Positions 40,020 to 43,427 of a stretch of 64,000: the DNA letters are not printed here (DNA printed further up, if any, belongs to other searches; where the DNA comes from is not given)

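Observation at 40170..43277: AT-rich single gene encoding a metallophosphoesterase-STAND/NACHT-like NTPase-helical domain fusion: candidate NLR-type antiphage/conflict system with an unusual effector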

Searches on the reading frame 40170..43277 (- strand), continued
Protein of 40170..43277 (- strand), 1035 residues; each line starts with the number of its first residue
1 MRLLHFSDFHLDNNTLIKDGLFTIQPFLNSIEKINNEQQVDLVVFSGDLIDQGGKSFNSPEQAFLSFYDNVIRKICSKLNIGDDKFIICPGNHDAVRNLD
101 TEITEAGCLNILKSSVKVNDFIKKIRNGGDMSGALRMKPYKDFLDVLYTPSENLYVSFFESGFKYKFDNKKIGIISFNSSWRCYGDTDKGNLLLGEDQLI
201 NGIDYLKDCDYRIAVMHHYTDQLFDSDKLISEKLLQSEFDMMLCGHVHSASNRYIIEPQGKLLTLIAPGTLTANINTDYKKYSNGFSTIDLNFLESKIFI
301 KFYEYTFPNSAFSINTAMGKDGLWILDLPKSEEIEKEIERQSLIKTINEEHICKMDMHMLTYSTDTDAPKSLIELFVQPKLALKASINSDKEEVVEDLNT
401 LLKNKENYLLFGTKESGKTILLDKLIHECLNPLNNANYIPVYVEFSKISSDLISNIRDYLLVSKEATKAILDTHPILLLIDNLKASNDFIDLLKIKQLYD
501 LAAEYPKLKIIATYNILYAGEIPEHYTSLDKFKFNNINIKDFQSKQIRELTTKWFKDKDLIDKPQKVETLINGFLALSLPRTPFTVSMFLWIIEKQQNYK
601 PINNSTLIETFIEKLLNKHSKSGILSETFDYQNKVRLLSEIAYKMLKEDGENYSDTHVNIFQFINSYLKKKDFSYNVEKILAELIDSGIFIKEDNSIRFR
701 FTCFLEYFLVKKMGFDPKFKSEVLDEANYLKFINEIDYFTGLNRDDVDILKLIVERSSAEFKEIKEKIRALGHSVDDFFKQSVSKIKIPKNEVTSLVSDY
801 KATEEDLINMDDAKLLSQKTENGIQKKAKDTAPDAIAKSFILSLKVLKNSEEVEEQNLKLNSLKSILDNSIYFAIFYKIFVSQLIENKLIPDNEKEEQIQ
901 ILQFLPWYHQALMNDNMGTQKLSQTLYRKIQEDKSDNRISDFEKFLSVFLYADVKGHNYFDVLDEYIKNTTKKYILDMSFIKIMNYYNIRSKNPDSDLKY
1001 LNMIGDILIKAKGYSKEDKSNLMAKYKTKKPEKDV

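Call 27: find_encoding_contigs(protein=P0041, flank=10000, max_places=5)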
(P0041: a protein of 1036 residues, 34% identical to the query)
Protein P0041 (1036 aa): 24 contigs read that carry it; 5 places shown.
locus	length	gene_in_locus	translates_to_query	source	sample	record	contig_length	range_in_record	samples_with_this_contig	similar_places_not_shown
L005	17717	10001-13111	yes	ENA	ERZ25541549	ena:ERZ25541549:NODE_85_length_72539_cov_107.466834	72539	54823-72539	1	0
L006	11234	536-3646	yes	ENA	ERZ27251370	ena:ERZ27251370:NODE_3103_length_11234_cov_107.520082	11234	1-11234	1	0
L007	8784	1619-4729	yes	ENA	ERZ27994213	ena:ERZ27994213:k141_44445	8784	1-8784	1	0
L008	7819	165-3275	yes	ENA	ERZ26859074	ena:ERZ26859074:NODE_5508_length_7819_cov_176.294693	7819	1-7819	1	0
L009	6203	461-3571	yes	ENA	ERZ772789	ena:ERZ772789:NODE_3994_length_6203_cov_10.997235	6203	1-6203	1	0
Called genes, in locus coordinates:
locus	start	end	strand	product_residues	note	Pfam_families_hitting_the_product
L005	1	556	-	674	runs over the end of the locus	PF20990:DUF2207_C (weak)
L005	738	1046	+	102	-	PF13572:DUF4134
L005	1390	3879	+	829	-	PF12991:DUF3875, PF19044:P-loop_TraG, PF12846:AAA_10 (faint)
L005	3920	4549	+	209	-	PF13605:DUF4141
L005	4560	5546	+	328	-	PF07863:CtnDOT_TraJ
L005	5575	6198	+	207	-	-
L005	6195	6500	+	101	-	PF13150:TraL_transposon (weak)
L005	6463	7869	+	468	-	PF12508:Transposon_TraM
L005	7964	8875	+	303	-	PF13595:DUF4138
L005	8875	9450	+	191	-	PF10626:TraO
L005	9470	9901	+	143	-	PF12988:TraQ_transposon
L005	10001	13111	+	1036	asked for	PF00149:Metallophos, PF24406:nSTAND_NTPase4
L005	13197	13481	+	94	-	PF12728:HTH_17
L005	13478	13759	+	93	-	PF12728:HTH_17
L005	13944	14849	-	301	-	PF00899:ThiF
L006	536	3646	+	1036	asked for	PF00149:Metallophos, PF24406:nSTAND_NTPase4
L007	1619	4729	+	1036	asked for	PF00149:Metallophos, PF24406:nSTAND_NTPase4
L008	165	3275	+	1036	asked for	PF00149:Metallophos, PF24406:nSTAND_NTPase4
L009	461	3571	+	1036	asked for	PF00149:Metallophos, PF24406:nSTAND_NTPase4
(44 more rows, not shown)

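Call 28: find_encoding_contigs(protein=P0009, flank=10000, max_places=2)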
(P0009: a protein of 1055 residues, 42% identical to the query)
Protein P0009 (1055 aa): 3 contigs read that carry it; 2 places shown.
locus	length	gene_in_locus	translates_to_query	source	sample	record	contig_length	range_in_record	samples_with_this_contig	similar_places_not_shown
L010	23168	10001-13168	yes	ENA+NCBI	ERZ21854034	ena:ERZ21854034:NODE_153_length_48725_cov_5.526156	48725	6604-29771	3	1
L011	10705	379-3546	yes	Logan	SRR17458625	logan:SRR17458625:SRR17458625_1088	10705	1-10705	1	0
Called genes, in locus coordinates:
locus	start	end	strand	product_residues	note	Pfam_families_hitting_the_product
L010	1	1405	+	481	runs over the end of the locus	PF02534:T4SS-DNA_transf, PF10412:TrwB_AAD_bind, PF12696:TraG-D_C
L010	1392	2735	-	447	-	PF00929:RNase_T, PF01541:GIY-YIG (weak), PF27096:UvrC_M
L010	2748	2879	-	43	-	-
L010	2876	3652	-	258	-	PF01381:HTH_3, PF12844:HTH_19, PF00717:Peptidase_S24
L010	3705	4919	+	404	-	PF00817:IMS, PF11799:IMS_C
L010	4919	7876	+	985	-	PF02811:PHP, PF07733:DNA_pol3_alpha, PF17657:DNA_pol3_finger, PF14579:HHH_6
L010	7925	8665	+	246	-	PF02586:SRAP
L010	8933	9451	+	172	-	PF16395:DUF5004, PF13648:Lipocalin_4 (faint)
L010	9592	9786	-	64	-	-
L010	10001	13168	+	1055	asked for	PF00149:Metallophos, PF12850:Metallophos_2 (faint), PF12775:AAA_7 (faint), PF24406:nSTAND_NTPase4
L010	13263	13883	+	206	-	PF01872:RibD_C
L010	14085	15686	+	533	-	PF12161:HsdM_N, PF02384:N6_Mtase, PF05175:MTS (faint)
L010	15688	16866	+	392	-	PF01420:Methylase_S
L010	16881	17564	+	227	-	PF12686:DUF3800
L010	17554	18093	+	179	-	-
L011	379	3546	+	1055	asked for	PF00149:Metallophos, PF12850:Metallophos_2 (faint), PF12775:AAA_7 (faint), PF24406:nSTAND_NTPase4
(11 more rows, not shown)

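Call 29: find_encoding_contigs(protein=P0050, flank=10000, max_places=2)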
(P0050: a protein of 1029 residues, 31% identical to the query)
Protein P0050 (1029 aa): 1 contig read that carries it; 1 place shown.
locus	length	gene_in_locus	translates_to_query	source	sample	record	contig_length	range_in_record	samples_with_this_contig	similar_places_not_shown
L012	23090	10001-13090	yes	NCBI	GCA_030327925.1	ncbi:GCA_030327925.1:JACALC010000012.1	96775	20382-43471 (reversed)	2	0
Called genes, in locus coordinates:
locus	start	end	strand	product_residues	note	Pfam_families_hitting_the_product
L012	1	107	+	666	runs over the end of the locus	PF14293:YWFCY, PF02534:T4SS-DNA_transf, PF10412:TrwB_AAD_bind, PF12696:TraG-D_C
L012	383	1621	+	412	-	PF05977:MFS_3, PF07690:MFS_1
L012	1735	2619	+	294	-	PF01636:APH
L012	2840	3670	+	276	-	PF09357:RteC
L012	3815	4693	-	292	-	PF10543:ORF6N, PF09669:Phage_pRha (faint)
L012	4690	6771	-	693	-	PF01751:Toprim, PF01131:Topoisom_bac, PF13342:Toprim_Crpt, PF13101:DUF3945 (weak)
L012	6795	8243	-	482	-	PF13351:DUF4099, PF13342:Toprim_Crpt (weak), PF13101:DUF3945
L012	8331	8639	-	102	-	PF12728:HTH_17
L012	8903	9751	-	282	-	PF09357:RteC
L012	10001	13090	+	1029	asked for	PF00149:Metallophos, PF24406:nSTAND_NTPase4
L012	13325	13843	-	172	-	PF14060:DUF4252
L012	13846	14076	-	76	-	-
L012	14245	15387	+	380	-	PF01497:Peripla_BP_2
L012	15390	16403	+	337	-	PF01032:FecCD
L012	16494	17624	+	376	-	PF01702:TGT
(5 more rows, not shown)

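Call 33: search_solved_structures(query=A1, max_evalue=1, show_alignments=2)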
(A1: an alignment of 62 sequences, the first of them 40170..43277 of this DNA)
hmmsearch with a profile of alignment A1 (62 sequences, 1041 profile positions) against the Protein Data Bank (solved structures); distinct sequences matched with E-value up to 1: 40.
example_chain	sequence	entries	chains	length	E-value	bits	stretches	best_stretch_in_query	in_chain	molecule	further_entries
2xmo_A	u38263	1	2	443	3.7e-07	31.6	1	20-104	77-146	LMO2642 PROTEIN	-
4lty_C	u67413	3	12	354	2.5e-06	28.9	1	1-94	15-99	Exonuclease subunit SbcD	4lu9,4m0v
6s6v_A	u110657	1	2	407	2.8e-06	28.7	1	1-94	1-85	Nuclease SbcCD subunit D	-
7yzo_A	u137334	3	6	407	8.1e-05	23.9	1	1-53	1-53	Nuclease SbcCD subunit D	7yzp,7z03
6s85_A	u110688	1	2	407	8.4e-05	23.8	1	1-53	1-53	Nuclease SbcCD subunit D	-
3qg5_C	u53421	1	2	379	0.00019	22.7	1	1-94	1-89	Mre11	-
2hy1_A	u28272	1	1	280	0.0009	20.4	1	3-94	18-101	Rv0805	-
4o24_A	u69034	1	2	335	0.0011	20.2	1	1-94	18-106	Exonuclease, putative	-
2q8u_A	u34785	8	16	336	0.0011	20.2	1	1-94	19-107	Exonuclease, putative | Nuclease SbcCD subunit D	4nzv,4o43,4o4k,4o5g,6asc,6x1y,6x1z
3ib7_A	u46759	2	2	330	0.0012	20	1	3-94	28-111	Icc protein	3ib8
7dog_A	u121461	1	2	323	0.0014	19.8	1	2-94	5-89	Nuclease SbcCD subunit D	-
3thn_A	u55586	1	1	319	0.0017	19.5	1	1-51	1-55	Exonuclease, putative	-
3tho_B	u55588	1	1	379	0.0029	18.8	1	1-51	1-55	Exonuclease, putative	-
1ii7_A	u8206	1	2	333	0.0039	18.3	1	1-51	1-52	Mre11 nuclease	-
4hd0_A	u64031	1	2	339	0.0042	18.2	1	1-51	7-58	DNA double-strand break repair protein Mre11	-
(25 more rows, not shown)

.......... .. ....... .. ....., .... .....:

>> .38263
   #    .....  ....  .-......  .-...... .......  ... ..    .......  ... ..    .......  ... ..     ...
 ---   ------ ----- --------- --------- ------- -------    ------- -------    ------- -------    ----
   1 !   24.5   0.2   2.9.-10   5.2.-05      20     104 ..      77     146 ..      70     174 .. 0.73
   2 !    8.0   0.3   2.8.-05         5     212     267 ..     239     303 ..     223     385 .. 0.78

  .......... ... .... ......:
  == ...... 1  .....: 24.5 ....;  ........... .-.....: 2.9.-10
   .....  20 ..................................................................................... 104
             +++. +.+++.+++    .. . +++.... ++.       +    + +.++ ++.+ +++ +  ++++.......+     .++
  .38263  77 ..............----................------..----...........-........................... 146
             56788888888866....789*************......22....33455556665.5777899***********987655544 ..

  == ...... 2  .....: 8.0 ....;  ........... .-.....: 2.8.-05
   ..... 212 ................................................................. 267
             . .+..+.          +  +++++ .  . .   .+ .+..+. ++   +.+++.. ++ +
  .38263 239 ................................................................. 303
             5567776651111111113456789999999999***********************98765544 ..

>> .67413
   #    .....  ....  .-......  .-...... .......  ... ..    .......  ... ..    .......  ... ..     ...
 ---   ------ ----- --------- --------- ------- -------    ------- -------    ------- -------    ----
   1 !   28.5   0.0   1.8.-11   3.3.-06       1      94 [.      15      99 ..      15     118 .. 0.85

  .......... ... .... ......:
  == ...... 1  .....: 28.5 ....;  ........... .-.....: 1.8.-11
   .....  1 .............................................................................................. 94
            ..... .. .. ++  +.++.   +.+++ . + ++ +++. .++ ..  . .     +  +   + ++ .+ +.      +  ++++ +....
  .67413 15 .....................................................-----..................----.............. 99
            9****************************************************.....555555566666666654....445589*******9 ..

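Call 38: search_protein_representatives(alignment_id=A1)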
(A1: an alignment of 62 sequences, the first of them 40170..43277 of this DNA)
Query: 62 sequences, 1041 profile positions. Proteins with E-value up to 0.001 (for the whole library): 27496; up to 1e-10: 15006; up to 1e-30: 4959. The best 150 are listed.
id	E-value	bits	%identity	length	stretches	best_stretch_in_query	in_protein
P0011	0.0e+00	1352.9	-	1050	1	1-1034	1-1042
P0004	0.0e+00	1295.6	-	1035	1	1-1035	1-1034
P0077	0.0e+00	1239.6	-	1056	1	1-1034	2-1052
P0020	0.0e+00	1235.5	-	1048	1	2-1039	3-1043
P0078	0.0e+00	1216.3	-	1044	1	1-1037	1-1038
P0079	0.0e+00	1212.7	-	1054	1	1-1039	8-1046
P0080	0.0e+00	1207.4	-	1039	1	1-1037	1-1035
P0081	0.0e+00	1180.2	-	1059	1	1-1039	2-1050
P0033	0.0e+00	1164.1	-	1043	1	1-1038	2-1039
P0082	0.0e+00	1159.6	-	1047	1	1-1037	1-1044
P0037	0.0e+00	1155.8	-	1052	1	1-1038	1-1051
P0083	0.0e+00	1154.8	-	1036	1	1-1035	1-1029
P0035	0.0e+00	1150.4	-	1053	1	1-1037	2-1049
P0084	0.0e+00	1130.9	-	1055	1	1-1038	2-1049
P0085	0.0e+00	1127.9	-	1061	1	1-1034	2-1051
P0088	0.0e+00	1117.7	-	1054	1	1-1035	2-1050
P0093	0.0e+00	1086.4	-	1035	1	1-1035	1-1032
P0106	0.0e+00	1035.8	-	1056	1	1-1032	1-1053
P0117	1.8e-285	966.3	-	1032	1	1-1031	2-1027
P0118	2.7e-285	965.7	-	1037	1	1-1033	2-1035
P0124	3.6e-279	945.5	-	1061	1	1-1035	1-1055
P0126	2.6e-276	936.0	-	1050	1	1-1035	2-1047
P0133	1.5e-263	893.8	-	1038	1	1-1034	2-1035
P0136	9.6e-261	884.5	-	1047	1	1-1035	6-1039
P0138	1.1e-255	867.8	-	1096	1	1-1035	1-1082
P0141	1.7e-250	850.5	-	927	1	103-1035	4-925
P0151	2.9e-228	777.0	-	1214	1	1-1034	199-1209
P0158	1.0e-221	755.3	-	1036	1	1-1040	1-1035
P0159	2.9e-219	747.1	-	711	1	331-1027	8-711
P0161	1.2e-218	745.1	-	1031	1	1-1028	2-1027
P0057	2.3e-217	740.8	-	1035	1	1-1039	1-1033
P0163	7.6e-216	735.8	-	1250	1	10-1037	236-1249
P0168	5.5e-211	719.7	-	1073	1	1-1019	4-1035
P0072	6.1e-209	713.0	-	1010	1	1-1037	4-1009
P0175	1.6e-204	698.4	-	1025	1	1-1030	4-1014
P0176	1.9e-204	698.1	-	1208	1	27-1034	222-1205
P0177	4.3e-203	693.6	-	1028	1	3-1037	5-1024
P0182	1.5e-199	681.9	-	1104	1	1-1035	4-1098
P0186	1.2e-197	675.6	-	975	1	1-988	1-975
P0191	2.3e-195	668.0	-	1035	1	1-1030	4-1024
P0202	7.6e-191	653.1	-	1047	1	1-1035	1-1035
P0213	2.2e-187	641.6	-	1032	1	6-1030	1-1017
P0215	1.4e-186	638.9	-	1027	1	4-1034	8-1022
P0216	6.0e-185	633.5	-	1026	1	1-1034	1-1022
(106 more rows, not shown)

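Call 41: search_protein_families(library=ncbifam, proteins=[P0072, P0073, P0075, P0175, P0215, P0216, P0177, P0186, P0213], max_evalue=1e-20)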
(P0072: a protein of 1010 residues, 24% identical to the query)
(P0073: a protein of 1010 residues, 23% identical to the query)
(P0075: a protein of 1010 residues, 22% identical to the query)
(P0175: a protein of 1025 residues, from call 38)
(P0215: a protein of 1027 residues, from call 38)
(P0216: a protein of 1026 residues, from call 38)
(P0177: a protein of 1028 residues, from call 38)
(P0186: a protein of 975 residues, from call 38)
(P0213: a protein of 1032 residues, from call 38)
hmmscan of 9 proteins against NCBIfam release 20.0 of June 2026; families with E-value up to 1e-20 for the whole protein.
P0072 (1010 aa): 1 family
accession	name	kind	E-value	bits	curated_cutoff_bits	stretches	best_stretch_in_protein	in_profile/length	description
NF053861.1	DS8_antiphage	equivalog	1.1e-30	106.2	790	1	8-507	1-514/994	anti-phage protein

P0073 (1010 aa): 1 family
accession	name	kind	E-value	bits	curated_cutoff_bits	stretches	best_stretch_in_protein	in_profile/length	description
NF053861.1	DS8_antiphage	equivalog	1.7e-30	105.5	790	1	8-507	1-514/994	anti-phage protein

P0075 (1010 aa): 1 family
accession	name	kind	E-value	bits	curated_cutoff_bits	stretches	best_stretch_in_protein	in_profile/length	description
NF053861.1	DS8_antiphage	equivalog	1.7e-26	92.3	790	1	8-672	1-686/994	anti-phage protein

P0175 (1025 aa): 1 family
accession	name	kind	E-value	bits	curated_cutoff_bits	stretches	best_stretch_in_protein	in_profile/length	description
NF053861.1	DS8_antiphage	equivalog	3.2e-64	217.2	790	1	8-875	1-864/994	anti-phage protein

P0215 (1027 aa): 1 family
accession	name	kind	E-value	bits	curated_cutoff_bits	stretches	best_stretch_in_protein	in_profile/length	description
NF053861.1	DS8_antiphage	equivalog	1.4e-64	218.3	790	1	9-707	1-683/994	anti-phage protein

P0216 (1026 aa): 1 family
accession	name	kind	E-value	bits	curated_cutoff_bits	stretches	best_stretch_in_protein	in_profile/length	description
NF053861.1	DS8_antiphage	equivalog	6e-46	156.7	790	1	5-488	1-473/994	anti-phage protein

P0177 (1028 aa): 1 family
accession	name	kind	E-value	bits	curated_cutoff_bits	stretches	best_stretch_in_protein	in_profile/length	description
NF053861.1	DS8_antiphage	equivalog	4.9e-60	203.3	790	1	7-753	1-737/994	anti-phage protein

P0186 (975 aa): 1 family
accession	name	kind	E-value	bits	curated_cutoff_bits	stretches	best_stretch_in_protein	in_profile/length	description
NF053861.1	DS8_antiphage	equivalog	4.7e-36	123.9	790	1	5-539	1-527/994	anti-phage protein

P0213 (1032 aa): 1 family
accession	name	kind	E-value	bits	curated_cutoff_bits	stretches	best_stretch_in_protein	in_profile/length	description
NF053861.1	DS8_antiphage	equivalog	3.4e-59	200.5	790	1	1-975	2-974/994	anti-phage protein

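Call 42: search_protein_families(library=padloc, proteins=[P0072, P0073, P0075, P0175, P0215, P0216, P0177, P0186, P0213], max_evalue=1e-20)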
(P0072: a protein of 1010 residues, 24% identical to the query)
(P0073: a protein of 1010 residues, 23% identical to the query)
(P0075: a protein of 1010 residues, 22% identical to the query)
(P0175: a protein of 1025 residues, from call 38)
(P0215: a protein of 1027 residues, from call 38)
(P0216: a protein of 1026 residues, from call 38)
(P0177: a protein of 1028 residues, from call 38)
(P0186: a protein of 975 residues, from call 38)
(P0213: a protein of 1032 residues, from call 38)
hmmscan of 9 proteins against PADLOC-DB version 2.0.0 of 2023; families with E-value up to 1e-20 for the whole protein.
P0072 (1010 aa): 1 family
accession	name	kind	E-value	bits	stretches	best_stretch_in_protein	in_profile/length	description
PDLC05051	PDC-S60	-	7.1e-46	154.8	1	4-814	1-842/1027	-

P0073 (1010 aa): 1 family
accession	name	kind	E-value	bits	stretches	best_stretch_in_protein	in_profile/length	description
PDLC05051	PDC-S60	-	9.8e-47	157.7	1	5-784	2-805/1027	-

P0075 (1010 aa): 1 family
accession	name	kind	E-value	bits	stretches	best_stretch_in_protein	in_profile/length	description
PDLC05051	PDC-S60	-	2.6e-44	149.7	1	5-816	2-844/1027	-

P0175 (1025 aa): 2 families
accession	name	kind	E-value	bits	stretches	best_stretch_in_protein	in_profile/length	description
PDLC05051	PDC-S60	-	9.9e-121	402.6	1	4-983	1-988/1027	-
PDLC00736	Effector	-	2.1e-24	84.3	1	4-330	3-321/561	Endonuclease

P0215 (1027 aa): 2 families
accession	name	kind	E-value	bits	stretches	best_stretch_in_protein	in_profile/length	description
PDLC05051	PDC-S60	-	1.4e-107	359.1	1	8-1005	4-1007/1027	-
PDLC00736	Effector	-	1.2e-24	85.1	1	4-322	2-304/561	Endonuclease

P0216 (1026 aa): 1 family
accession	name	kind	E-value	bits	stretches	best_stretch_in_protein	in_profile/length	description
PDLC05051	PDC-S60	-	0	1092.2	1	1-1021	1-1021/1027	-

P0177 (1028 aa): 2 families
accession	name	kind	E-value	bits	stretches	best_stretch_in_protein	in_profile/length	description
PDLC05051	PDC-S60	-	6.6e-131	436.3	1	5-1023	3-1024/1027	-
PDLC00736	Effector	-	1.3e-23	81.8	1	5-315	5-306/561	Endonuclease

P0186 (975 aa): 1 family
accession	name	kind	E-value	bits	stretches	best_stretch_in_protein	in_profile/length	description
PDLC05051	PDC-S60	-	1.8e-108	362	1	1-975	1-977/1027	-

P0213 (1032 aa): 1 family
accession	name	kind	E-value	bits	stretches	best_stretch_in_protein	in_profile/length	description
PDLC05051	PDC-S60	-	7.8e-108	359.9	1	2-1000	7-1003/1027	-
